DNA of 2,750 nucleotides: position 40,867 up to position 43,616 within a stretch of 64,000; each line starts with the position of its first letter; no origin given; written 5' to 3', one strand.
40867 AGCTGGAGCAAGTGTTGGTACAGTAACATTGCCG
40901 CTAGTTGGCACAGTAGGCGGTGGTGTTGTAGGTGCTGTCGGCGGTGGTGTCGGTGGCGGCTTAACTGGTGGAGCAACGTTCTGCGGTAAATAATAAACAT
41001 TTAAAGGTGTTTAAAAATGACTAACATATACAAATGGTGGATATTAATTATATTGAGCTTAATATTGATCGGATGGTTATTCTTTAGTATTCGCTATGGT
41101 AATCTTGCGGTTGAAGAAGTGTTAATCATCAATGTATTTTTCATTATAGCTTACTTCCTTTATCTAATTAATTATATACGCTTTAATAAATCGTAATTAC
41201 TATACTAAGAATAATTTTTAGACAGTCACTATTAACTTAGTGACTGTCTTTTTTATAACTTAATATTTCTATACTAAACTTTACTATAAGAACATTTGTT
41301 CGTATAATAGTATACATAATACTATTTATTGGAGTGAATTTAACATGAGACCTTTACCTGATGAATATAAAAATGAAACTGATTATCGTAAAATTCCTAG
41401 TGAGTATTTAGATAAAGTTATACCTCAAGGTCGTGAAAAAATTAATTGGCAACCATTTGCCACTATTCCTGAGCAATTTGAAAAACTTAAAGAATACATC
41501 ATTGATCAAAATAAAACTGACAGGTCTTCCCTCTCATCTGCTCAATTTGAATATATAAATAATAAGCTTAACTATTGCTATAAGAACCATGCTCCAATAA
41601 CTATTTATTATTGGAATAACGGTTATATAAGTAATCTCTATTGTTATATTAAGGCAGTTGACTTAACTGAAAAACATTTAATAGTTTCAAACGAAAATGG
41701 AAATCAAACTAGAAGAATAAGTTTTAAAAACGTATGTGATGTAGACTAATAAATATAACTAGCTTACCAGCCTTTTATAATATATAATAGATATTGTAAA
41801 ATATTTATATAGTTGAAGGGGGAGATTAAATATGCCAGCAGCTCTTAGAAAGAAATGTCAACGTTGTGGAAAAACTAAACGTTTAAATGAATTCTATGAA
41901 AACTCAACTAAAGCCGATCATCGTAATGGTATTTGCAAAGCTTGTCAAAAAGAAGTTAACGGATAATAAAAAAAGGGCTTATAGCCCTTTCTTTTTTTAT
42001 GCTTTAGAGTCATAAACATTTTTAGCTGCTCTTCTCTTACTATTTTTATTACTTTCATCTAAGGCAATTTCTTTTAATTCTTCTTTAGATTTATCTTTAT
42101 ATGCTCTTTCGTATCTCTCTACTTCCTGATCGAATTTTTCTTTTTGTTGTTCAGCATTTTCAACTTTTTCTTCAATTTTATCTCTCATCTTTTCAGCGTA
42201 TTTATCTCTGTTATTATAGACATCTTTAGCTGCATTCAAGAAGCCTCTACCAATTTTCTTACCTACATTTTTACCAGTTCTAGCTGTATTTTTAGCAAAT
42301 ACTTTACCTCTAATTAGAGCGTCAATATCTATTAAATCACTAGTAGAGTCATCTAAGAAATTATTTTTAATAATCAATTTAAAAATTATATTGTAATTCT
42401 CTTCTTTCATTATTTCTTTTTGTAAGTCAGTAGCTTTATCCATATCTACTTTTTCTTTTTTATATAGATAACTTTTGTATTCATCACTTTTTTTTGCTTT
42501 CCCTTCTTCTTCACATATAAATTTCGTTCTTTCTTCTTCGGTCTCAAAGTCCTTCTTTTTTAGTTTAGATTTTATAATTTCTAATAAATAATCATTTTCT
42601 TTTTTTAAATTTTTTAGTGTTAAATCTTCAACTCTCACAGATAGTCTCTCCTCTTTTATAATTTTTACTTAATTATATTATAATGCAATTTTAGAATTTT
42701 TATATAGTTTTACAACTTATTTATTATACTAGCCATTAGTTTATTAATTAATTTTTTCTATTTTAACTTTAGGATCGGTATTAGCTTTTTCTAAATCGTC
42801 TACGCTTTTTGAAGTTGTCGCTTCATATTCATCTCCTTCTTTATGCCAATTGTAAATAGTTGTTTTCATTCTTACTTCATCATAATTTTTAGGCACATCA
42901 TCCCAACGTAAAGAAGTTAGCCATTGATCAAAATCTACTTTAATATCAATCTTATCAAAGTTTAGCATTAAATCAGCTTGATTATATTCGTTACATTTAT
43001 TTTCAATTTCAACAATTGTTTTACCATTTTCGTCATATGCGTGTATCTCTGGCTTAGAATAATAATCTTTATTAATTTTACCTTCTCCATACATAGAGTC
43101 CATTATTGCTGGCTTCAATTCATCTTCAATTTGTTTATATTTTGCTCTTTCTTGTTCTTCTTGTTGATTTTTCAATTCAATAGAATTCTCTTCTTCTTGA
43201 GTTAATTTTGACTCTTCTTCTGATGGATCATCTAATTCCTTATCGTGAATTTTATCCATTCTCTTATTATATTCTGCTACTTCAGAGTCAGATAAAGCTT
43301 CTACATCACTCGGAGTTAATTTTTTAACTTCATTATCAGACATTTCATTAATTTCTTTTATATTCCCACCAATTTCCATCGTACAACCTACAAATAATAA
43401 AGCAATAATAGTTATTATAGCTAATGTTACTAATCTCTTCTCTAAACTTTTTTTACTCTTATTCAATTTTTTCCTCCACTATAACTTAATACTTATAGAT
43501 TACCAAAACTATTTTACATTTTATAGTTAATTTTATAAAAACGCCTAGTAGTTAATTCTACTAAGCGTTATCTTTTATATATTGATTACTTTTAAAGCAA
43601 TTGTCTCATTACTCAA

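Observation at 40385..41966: Plus-strand moron island: secreted Gly-zipper bacteriocin-like protein, tiny 2-TM immunity-like ORF, SOS-controlled YolD-like gene and Zn-ribbon peptide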

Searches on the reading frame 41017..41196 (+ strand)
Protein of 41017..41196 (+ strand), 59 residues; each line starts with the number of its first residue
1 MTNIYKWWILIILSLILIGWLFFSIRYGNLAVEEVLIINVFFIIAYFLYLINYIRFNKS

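Call 4: search_protein_families(library=pfam, proteins=[window:41017-41196:+], max_evalue=1)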
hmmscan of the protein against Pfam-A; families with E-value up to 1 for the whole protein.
window:41017-41196:+ (59 aa): 1 family
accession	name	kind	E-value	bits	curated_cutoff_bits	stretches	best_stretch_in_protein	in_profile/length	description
PF14023.12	Bestrophin-like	-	0.98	9.4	32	0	5-52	169-215/232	Bestrophin-like domain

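Call 5: search_protein_families(library=phrogs, proteins=[window:41017-41196:+], max_evalue=0.1)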
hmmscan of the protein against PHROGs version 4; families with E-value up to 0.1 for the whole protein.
window:41017-41196:+ (59 aa): 0 families

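Call 11: search_protein_families(library=ncbifam, proteins=[window:41017-41196:+], max_evalue=1)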
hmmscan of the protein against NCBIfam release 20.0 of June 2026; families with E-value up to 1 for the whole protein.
window:41017-41196:+ (59 aa): 0 families

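Call 12: search_protein_families(library=padloc, proteins=[window:41017-41196:+], max_evalue=1)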
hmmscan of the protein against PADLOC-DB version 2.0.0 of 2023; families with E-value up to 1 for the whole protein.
window:41017-41196:+ (59 aa): 0 families

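Call 87: find_homologous_proteins(query=A4, max_evalue=0.01)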
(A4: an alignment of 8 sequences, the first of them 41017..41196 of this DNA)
Query A4 (8 sequences) (59 aa, profile of the alignment): 49 proteins with E <= 0.01 among 2209 candidates.
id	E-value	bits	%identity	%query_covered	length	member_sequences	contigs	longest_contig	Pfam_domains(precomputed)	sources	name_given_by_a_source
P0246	1.3e-26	110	41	100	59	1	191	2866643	-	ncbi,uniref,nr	ncbi:hypothetical protein BKL60_09310 [Staphylococcus aureus]|uniref:Uncharacterized protein n=1 Tax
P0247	1.5e-26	110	36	100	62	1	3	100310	-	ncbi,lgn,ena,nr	ncbi:hypothetical protein BU075_11535 [Mammaliicoccus vitulinus]|nr:hypothetical protein BU071_12505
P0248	2.0e-26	110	41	100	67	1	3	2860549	-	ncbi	-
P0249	2.1e-26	110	37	100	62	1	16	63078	-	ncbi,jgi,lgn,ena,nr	ncbi:MAG TPA: hypothetical protein DCO67_01070 [Staphylococcus sp.]|nr:hypothetical protein BU073_06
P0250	2.4e-26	109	41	100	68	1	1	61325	-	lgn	-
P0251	3.0e-26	109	41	100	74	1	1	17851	-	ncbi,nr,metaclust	ncbi:hypothetical protein AN169_02925 [Staphylococcus aureus]|nr:hypothetical protein AN169_02925 [S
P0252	3.3e-26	109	41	100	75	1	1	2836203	-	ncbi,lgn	-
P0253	4.3e-26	109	36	100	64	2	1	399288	-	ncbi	-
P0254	6.8e-26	108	41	98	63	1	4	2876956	-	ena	-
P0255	1.1e-25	107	36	100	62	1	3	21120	-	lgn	-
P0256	1.3e-25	107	41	100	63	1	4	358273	-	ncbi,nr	ncbi:hypothetical protein F6Q59_12255 [Staphylococcus aureus]|nr:hypothetical protein [Staphylococcu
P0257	1.3e-25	107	41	100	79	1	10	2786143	-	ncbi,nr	ncbi:hypothetical protein DQV23_02170 [Staphylococcus aureus]|nr:hypothetical protein A7U44_03635 [S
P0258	1.4e-25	107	41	98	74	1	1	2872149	-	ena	-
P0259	1.4e-25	107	41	98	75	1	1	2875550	-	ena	-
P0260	2.5e-25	106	40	98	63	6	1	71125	-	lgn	-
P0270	3.0e-23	99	39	100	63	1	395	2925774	-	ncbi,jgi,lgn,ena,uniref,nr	ncbi:hypothetical protein XD05_09915 [Staphylococcus aureus]|uniref:Uncharacterized protein n=1 Tax=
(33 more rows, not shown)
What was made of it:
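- On Bacteriocin immunity protein (the 59-aa ORF): All 49 homologues are labelled hypothetical (call 87).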

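Call 88: find_encoding_contigs(protein=P0270, flank=5000, max_places=4)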
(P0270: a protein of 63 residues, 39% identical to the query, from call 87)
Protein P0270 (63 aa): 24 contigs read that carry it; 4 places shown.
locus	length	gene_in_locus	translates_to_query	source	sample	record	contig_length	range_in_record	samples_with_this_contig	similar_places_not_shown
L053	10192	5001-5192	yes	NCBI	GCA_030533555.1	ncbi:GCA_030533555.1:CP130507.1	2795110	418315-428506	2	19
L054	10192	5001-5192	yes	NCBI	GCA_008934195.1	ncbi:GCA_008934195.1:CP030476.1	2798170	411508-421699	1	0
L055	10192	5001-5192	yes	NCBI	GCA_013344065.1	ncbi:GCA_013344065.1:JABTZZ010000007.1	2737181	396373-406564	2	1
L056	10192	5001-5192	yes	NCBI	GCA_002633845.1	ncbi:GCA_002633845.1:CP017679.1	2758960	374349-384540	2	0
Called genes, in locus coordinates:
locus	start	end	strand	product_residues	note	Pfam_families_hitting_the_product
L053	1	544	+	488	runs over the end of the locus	PF00478:IMPDH, PF03060:NMO (faint), PF00571:CBS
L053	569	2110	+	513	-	PF00117:GATase, PF07722:Peptidase_C26, PF02540:NAD_synthase (faint), PF03054:tRNA_Me_trans (faint), PF00958:GMP_synt_C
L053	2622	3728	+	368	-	PF07751:Abi_2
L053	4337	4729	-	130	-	-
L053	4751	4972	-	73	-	-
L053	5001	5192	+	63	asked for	-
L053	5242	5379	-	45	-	-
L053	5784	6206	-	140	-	-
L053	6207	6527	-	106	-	PF15534:Ntox35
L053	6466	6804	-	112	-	-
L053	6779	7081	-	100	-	-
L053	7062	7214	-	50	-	-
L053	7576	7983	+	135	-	PF11208:DUF2992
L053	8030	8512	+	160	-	PF04463:2-thiour_desulf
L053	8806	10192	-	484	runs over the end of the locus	PF04326:SLFN_AlbA_2, PF13749:HATPase_c_4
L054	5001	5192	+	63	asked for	-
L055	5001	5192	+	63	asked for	-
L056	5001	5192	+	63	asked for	-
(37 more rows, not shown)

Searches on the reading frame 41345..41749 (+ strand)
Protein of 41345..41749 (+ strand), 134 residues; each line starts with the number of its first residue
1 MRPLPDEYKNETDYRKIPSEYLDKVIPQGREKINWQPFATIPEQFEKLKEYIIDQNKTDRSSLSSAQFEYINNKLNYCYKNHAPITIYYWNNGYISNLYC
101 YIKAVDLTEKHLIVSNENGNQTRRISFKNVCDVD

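Call 4: search_protein_families(library=pfam, proteins=[window:41345-41749:+], max_evalue=1)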
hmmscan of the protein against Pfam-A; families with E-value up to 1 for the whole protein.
window:41345-41749:+ (134 aa): 2 families
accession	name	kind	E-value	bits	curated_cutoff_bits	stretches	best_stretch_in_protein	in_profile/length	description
PF08863.15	YolD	-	6.6e-28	97.1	27.5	1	40-133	1-93/94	YolD-like protein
PF24066.1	Hisat_C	-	0.12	12.8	27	1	21-70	22-77/124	Histidine N-acetyltransferase, C-terminal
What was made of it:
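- Checked: YolD is 41345-41749 (Pfam PF08863, E=6.6e-28, call 4).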

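Call 5: search_protein_families(library=phrogs, proteins=[window:41345-41749:+], max_evalue=0.1)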
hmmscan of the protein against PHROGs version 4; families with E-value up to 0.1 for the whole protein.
window:41345-41749:+ (134 aa): 1 family
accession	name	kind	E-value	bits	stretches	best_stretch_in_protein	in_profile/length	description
phrog_3352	-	unknown function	9.3e-36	123.2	1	25-134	2-110/111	-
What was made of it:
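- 41345..41749 (+): YolD-like gene, 134 aa. Pfam PF08863 E=6.6e-28 (call 4); phrog_3352 E=9e-36 (call 5)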

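Call 11: search_protein_families(library=ncbifam, proteins=[window:41345-41749:+], max_evalue=1)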
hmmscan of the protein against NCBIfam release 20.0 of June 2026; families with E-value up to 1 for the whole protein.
window:41345-41749:+ (134 aa): 0 families

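Call 12: search_protein_families(library=padloc, proteins=[window:41345-41749:+], max_evalue=1)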
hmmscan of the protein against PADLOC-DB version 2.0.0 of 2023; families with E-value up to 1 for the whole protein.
window:41345-41749:+ (134 aa): 0 families

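Call 49: search_dna_similar(query=window:41345-41749:+, collection=phages, mode=protein, max_rows=40, rows=spread)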
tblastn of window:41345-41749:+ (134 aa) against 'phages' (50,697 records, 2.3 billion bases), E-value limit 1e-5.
Records with a match: 15; places in all: 15; records where one place covers at least 80% of the query: 9.
Best place of each record, by identity: >=99% 1; 60-80% 1; <60% 13.
By first word of the organism name: Staphylococcus 6; Mammaliicoccus 5; Bacillus 3; Streptococcus 1.
By host as written in the record: Staphylococcus saprophyticus 2; Staphylococcus aureus 2; Bacillus thuringiensis 2; Staphylococcus haemolyticus 1; Mammaliicoccus sciuri IVB6255 1; Streptococcus agalactiae 2024.2 1; Mammaliicoccus sciuri Dog036 1; Staphylococcus sciuri P879 1; and 4 more.
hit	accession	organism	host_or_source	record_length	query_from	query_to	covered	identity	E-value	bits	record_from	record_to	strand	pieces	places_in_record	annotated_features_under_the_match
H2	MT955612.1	Staphylococcus phage SPbeta-like 2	Staphylococcus haemolyticus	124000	1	134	100%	100.0%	2e-85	276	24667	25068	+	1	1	YolD-like protein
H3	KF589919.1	Staphylococcus phage phiRS7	Staphylococcus saprophyticus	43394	1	133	99%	43.1%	3e-25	104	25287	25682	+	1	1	YolD-like protein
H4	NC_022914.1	Staphylococcus phage phiRS7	Staphylococcus saprophyticus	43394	1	133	99%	43.1%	3e-25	104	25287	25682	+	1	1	YolD-like family protein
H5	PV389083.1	Mammaliicoccus phage phi6255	Mammaliicoccus sciuri IVB6255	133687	4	134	98%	42.0%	7e-23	98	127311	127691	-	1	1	hypothetical protein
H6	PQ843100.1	Streptococcus phage vB_SagS-GXN2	Streptococcus agalactiae 2024.2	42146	5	133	96%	41.1%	2e-23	100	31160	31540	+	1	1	putative YolD-like protein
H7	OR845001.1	Staphylococcus phage SA 1306 Kay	Staphylococcus aureus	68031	8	133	94%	38.9%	4e-24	101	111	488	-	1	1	record has no annotation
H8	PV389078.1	Mammaliicoccus phage phi36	Mammaliicoccus sciuri Dog036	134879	4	113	82%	44.5%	2e-23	99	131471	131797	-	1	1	hypothetical protein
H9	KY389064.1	Staphylococcus phage phi879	Staphylococcus sciuri P879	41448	4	123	90%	40.0%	1e-21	95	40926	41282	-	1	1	YolD-like protein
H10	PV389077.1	Mammaliicoccus phage phi31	Mammaliicoccus sciuri Dog031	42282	4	122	89%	39.5%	5e-22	96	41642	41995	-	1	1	hypothetical protein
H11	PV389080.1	Mammaliicoccus phage phi127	Mammaliicoccus sciuri Dog127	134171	4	106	77%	45.6%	5e-22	96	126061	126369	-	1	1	hypothetical protein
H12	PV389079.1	Mammaliicoccus phage phi116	Mammaliicoccus sciuri Dog116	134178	4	106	77%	45.6%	5e-22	96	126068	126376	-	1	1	hypothetical protein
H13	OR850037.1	Staphylococcus phage SA 1298 Kay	Staphylococcus aureus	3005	8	60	40%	62.3%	2e-14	74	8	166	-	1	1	record has no annotation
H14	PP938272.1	Bacillus phage PHBA67-T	Bacillus cereus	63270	28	133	79%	31.1%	7e-10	61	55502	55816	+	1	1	hypothetical protein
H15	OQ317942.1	Bacillus phage 0105phi7-2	Bacillus thuringiensis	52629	28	106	59%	27.8%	1e-5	49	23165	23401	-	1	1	YolD-like protein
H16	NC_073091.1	Bacillus phage 0105phi7-2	Bacillus thuringiensis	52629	28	106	59%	27.8%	1e-5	49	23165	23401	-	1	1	YolD-like protein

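Call 85: get_annotated_region(hit=H5, flank=4000)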
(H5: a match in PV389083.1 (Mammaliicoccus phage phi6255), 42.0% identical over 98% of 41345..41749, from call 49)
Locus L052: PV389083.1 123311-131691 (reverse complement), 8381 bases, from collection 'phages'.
description: Mammaliicoccus phage phi6255, complete genome.
organism: Mammaliicoccus phage phi6255 (NCBI taxid 3414232)
taxonomy: Viruses
host: Mammaliicoccus sciuri IVB6255; source: induction of prophage; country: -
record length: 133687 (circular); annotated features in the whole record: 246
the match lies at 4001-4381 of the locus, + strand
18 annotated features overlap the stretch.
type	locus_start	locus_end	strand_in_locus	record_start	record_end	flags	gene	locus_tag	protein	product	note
CDS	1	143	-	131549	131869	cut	-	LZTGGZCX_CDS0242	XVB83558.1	hypothetical protein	-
CDS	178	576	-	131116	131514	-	-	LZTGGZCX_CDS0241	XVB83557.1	hypothetical protein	-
CDS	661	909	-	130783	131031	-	-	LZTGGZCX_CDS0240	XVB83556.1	hypothetical protein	-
CDS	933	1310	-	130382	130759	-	-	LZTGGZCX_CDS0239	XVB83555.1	hypothetical protein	-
CDS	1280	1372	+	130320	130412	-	-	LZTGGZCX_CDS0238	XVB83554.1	hypothetical protein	-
CDS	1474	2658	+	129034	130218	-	-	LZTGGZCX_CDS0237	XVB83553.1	hypothetical protein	-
CDS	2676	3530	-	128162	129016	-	-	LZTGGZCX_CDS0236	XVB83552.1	hypothetical protein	-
CDS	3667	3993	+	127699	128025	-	-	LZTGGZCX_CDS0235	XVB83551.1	hypothetical protein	-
CDS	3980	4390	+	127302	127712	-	-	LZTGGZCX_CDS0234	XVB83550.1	hypothetical protein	-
CDS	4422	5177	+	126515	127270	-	-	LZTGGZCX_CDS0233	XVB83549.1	hypothetical protein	-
CDS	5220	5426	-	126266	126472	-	-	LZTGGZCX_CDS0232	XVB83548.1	hypothetical protein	-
CDS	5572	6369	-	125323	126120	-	-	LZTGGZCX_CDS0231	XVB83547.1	metallo-phosphoesterase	-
CDS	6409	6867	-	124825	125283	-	-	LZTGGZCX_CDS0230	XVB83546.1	phosphoesterase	-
CDS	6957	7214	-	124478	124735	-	-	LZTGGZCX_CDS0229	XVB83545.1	hypothetical protein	-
CDS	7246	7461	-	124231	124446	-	-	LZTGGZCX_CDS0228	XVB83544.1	hypothetical protein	-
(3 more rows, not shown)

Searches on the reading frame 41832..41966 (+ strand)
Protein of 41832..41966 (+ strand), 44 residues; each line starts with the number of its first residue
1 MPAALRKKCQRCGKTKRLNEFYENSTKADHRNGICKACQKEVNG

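Call 4: search_protein_families(library=pfam, proteins=[window:41832-41966:+], max_evalue=1)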
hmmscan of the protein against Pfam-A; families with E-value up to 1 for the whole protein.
window:41832-41966:+ (44 aa): 10 families
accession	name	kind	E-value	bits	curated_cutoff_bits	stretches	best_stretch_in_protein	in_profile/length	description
PF12898.13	Stc1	-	0.00023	22.1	24.8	1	6-39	51-83/84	Stc1 domain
PF23545.1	Zn_ribbon_HMPTM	-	0.016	15.2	27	0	5-18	29-42/45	HMPTM N-terminal zinc ribbon domain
PF19134.6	DUF5817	-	0.03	14.7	31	1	7-28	22-46/57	Domain of unknown function (DUF5817)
PF03107.22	C1_2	-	0.032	15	26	0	6-22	17-34/48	C1 domain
PF01779.22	Ribosomal_L29e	-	0.056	14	27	1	24-37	9-22/40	Ribosomal L29e protein family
PF02701.20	Zn_ribbon_Dof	-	0.065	13.8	26.6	1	7-40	4-36/59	Dof domain, zinc finger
PF18912.6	DZR_2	-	0.087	13.1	27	0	9-40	10-29/56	Double zinc ribbon domain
PF25206.1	DUF7836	-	0.15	12.3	26.7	1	8-23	32-47/59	Domain of unknown function (DUF7836)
PF06827.20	zf-FPG_IleRS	-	0.61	10.4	21.3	0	7-21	2-16/30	Zinc finger found in FPG and IleRS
PF18439.7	zf_UBZ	-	0.83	9.8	25.6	0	8-15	4-11/32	Ubiquitin-Binding Zinc Finger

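Call 5: search_protein_families(library=phrogs, proteins=[window:41832-41966:+], max_evalue=0.1)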
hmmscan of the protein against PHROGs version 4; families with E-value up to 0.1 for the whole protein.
window:41832-41966:+ (44 aa): 17 families
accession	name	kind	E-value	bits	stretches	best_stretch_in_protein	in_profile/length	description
phrog_1035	-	DNA, RNA and nucleotide metabolism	2.9e-09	38.2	1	5-42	62-99/271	endonuclease VII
phrog_5558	-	moron, auxiliary metabolic gene and host takeover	2.4e-08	35.3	1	5-41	7-43/130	Lar-like restriction alleviation protein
phrog_2340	-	DNA, RNA and nucleotide metabolism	9.9e-08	33.3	1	6-41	8-44/171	endonuclease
phrog_6611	-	unknown function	4.1e-07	31.3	1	4-43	139-178/180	-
phrog_2633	-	DNA, RNA and nucleotide metabolism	4.6e-06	27.9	1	5-42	12-49/142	endonuclease VII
phrog_3314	-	unknown function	9.4e-06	26.3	1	4-42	4-46/286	-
phrog_2255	-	DNA, RNA and nucleotide metabolism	7e-05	23.4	1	6-41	53-87/211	HNH endonuclease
phrog_2539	-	unknown function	0.00028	21.8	1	7-42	98-129/229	-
phrog_12813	-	unknown function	0.00089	20.1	1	6-40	153-187/199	-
phrog_24058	-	unknown function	0.0017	19.8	1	4-41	3-40/98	-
phrog_6762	-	unknown function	0.0041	18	1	6-41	202-237/242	-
phrog_18715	-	unknown function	0.0065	17.9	1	5-40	78-113/128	-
phrog_32954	-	unknown function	0.021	16.4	1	6-34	5-33/110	-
phrog_29767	-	unknown function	0.037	15.1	1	5-40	23-57/86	-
phrog_32989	-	unknown function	0.048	14.6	1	15-43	4-32/54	-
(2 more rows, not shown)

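Call 11: search_protein_families(library=ncbifam, proteins=[window:41832-41966:+], max_evalue=1)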
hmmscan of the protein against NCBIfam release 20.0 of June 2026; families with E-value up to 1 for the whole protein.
window:41832-41966:+ (44 aa): 1 family
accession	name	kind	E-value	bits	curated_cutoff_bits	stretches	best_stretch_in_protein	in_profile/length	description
NF041197.2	CxxC_Se_CxxC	equivalog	0.075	13.2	40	1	8-23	20-35/53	dual CXXC motif small (seleno)protein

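Call 12: search_protein_families(library=padloc, proteins=[window:41832-41966:+], max_evalue=1)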
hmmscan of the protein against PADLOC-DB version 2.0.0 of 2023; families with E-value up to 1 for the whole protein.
window:41832-41966:+ (44 aa): 0 families

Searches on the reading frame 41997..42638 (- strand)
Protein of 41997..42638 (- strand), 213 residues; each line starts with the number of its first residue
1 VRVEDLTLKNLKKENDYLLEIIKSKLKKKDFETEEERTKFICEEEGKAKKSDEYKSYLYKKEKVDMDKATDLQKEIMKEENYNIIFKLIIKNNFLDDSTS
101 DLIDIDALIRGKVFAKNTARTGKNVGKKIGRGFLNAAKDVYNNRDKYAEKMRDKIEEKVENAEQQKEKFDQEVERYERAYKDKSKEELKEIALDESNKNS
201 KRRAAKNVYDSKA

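Call 4: search_protein_families(library=pfam, proteins=[window:41997-42638:-], max_evalue=1)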
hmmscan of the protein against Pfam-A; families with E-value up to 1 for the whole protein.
window:41997-42638:- (213 aa): 1 family
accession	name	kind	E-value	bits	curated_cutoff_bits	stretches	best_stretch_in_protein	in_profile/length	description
PF15646.12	Tox-REase-2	-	0.55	10.9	27.6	1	135-191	46-108/129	Restriction endonuclease fold toxin 2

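Call 5: search_protein_families(library=phrogs, proteins=[window:41997-42638:-], max_evalue=0.1)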
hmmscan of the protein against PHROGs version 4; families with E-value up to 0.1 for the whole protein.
window:41997-42638:- (213 aa): 0 families

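Call 11: search_protein_families(library=ncbifam, proteins=[window:41997-42638:-], max_evalue=1)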
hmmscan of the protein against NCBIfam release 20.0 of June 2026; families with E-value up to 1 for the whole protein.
window:41997-42638:- (213 aa): 1 family
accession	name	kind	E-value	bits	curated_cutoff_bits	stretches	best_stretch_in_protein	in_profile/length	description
NF053525.1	thylo_ssr2422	subfamily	0.97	9.9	38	1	146-179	20-52/77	ssr2422 family thylakoid membrane protein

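Call 12: search_protein_families(library=padloc, proteins=[window:41997-42638:-], max_evalue=1)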
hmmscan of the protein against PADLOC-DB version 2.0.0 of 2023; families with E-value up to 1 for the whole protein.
window:41997-42638:- (213 aa): 1 family
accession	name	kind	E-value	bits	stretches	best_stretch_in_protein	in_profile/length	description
PDLC04406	PDC-M09A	-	1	6.8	1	123-187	12-76/330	-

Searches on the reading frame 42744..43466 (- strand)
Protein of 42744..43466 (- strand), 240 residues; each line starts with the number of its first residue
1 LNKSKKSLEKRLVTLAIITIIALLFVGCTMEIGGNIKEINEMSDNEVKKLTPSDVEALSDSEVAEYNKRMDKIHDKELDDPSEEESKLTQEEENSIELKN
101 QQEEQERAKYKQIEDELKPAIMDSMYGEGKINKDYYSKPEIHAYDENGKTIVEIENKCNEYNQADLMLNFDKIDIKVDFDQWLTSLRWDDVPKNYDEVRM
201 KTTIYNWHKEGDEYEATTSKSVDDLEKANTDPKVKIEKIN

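Call 4: search_protein_families(library=pfam, proteins=[window:42744-43466:-], max_evalue=1)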
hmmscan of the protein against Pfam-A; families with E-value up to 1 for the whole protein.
window:42744-43466:- (240 aa): 2 families
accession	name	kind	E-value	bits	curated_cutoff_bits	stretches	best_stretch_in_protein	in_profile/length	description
PF08329.16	ChitinaseA_N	-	0.0049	17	21.2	1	137-183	5-48/133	Chitinase A, N-terminal domain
PF06785.16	UPF0242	-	0.15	12.5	33.5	1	23-117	50-145/194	Uncharacterised protein family (UPF0242) N-terminus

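Call 5: search_protein_families(library=phrogs, proteins=[window:42744-43466:-], max_evalue=0.1)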
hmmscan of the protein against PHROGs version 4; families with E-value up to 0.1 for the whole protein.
window:42744-43466:- (240 aa): 3 families
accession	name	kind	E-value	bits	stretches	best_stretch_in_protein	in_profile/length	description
phrog_19771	-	unknown function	1.3e-164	546.3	1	1-240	1-240/240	-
phrog_23832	-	unknown function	0.0054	18.1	1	17-67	12-62/71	-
phrog_14997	-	unknown function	0.025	15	1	2-42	10-51/253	-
